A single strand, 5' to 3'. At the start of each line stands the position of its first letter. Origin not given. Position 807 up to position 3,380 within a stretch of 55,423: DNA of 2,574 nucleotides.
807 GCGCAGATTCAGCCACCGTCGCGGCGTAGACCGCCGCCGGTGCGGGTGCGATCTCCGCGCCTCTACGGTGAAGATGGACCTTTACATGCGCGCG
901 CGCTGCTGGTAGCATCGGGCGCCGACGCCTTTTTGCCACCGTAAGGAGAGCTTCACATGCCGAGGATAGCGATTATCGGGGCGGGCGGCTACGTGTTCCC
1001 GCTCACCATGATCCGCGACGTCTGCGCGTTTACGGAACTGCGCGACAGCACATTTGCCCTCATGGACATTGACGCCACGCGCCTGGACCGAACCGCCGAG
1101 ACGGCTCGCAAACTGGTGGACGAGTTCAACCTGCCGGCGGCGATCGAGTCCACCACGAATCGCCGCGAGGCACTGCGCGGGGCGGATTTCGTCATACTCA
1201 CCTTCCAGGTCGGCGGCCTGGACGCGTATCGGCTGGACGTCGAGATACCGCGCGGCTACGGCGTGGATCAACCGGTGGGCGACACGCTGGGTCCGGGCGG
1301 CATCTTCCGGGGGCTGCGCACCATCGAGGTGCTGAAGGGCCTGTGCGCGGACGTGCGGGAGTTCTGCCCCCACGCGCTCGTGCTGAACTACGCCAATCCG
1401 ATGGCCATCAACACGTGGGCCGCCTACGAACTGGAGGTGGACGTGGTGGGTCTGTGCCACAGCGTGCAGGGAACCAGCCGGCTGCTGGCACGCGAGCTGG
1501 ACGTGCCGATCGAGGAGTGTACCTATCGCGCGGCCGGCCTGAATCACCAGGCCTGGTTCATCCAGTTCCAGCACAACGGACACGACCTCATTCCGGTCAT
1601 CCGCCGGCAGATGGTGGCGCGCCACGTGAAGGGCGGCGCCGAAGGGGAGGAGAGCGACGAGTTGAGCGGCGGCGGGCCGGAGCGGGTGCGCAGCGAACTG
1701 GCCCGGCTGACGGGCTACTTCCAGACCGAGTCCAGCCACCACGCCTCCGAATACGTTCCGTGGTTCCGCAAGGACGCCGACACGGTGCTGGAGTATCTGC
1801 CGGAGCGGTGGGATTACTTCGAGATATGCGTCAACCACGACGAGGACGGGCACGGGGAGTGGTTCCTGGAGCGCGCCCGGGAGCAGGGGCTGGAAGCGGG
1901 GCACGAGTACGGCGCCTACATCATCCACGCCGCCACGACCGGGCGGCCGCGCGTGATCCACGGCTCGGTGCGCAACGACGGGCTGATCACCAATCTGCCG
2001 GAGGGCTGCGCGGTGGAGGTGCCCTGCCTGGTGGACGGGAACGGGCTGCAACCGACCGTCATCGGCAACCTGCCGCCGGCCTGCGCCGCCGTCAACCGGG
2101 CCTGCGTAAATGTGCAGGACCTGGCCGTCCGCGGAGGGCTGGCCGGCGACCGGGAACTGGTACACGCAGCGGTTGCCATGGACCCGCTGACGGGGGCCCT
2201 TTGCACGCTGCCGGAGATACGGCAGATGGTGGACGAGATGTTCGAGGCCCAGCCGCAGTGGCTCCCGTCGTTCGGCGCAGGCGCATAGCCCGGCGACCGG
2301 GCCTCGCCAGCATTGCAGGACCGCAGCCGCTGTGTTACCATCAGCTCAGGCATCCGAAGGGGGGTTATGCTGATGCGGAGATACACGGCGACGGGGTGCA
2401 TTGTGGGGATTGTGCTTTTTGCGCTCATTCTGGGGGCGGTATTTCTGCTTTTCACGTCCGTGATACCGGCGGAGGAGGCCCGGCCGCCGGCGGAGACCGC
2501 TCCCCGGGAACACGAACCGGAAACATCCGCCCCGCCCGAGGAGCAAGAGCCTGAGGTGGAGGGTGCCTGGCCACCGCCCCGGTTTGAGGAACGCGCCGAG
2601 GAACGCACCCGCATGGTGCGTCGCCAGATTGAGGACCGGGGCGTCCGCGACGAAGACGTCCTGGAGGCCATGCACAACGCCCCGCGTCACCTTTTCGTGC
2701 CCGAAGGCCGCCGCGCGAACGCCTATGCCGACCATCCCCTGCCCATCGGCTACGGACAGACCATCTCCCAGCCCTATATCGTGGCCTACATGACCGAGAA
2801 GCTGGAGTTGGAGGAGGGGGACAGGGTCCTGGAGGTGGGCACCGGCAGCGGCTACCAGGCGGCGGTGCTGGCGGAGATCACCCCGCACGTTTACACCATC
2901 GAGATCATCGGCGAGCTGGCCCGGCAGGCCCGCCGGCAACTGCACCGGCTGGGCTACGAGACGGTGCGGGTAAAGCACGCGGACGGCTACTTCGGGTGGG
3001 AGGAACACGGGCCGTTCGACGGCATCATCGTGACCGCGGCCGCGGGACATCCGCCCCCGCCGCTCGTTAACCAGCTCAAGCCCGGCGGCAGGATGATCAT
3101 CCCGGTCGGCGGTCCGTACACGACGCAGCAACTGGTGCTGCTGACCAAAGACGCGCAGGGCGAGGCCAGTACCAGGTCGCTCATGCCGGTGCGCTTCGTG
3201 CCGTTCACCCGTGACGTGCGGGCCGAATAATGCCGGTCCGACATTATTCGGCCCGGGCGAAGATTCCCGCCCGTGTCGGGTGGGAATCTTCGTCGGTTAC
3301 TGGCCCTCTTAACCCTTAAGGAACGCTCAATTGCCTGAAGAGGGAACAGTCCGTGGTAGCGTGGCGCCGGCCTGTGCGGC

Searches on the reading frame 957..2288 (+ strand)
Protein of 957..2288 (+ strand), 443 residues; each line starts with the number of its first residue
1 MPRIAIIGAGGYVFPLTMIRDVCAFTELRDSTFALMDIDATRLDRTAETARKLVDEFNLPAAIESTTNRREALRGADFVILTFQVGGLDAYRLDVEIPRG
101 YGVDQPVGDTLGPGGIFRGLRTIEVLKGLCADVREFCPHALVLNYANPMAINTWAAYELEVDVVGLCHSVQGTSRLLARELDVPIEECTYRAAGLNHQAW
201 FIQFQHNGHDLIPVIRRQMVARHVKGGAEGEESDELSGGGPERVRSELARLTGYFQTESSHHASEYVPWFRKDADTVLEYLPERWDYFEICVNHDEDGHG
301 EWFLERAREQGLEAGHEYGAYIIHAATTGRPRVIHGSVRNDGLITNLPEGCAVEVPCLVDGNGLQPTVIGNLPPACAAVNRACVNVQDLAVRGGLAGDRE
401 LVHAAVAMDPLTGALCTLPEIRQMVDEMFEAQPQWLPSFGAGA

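Call 8: search_protein_families(library=pfam, proteins=[window:957-2288:+], max_evalue=0.01)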
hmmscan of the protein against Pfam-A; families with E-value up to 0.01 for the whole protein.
window:957-2288:+ (443 aa): 3 families
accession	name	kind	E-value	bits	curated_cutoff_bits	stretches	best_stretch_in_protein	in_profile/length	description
PF02056.22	Glyco_hydro_4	-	4.7e-56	189.7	23.2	1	3-182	1-182/183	Family 4 glycosyl hydrolase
PF11975.13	Glyco_hydro_4C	-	2e-48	165.6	24.1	1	193-412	2-211/211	Family 4 glycosyl hydrolase C-terminal domain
PF00056.29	Ldh_1_N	-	0.0054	17.2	27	0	122-158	94-130/141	lactate/malate dehydrogenase, NAD binding domain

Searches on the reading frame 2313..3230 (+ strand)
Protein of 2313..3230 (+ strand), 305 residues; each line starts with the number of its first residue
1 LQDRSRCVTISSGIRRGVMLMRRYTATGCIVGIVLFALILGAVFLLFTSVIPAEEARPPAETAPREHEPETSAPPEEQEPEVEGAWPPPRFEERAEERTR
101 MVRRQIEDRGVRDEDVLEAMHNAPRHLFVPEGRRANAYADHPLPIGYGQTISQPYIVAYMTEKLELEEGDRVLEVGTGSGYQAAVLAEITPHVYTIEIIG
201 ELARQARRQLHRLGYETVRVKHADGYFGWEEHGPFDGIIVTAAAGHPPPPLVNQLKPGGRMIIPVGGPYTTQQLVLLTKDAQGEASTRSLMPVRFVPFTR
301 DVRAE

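Call 8: search_protein_families(library=pfam, proteins=[window:2313-3230:+], max_evalue=0.01)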
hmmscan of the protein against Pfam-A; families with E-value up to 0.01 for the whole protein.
window:2313-3230:+ (305 aa): 9 families
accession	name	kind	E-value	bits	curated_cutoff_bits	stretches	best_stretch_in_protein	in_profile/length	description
PF01135.25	PCMT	-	4.6e-63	213.2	20.3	1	99-300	4-207/210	Protein-L-isoaspartate(D-aspartate) O-methyltransferase (PCMT)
PF00398.26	RrnaAD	-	8.7e-07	28.7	24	1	154-226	16-86/263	Ribosomal RNA adenine dimethylase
PF13489.12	Methyltransf_23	-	2.2e-06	27.9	27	1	165-262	19-115/164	Methyltransferase domain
PF13649.12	Methyltransf_25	-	3.3e-06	28.1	27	1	172-250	1-80/97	Methyltransferase domain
PF13847.12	Methyltransf_31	-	3.1e-05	24.1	27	1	167-263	2-109/145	Methyltransferase domain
PF08704.16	GCD14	-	8.5e-05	22.8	26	1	157-224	29-100/247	tRNA methyltransferase complex GCD14 subunit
PF02353.26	CMAS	-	9e-05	22.4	27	1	158-239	52-132/273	Mycolic acid cyclopropane synthetase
PF08241.18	Methyltransf_11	-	0.00024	22.1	21.2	1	173-247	1-73/95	Methyltransferase domain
PF05175.20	MTS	-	0.0041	17.2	23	1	160-240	23-104/170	Methyltransferase small domain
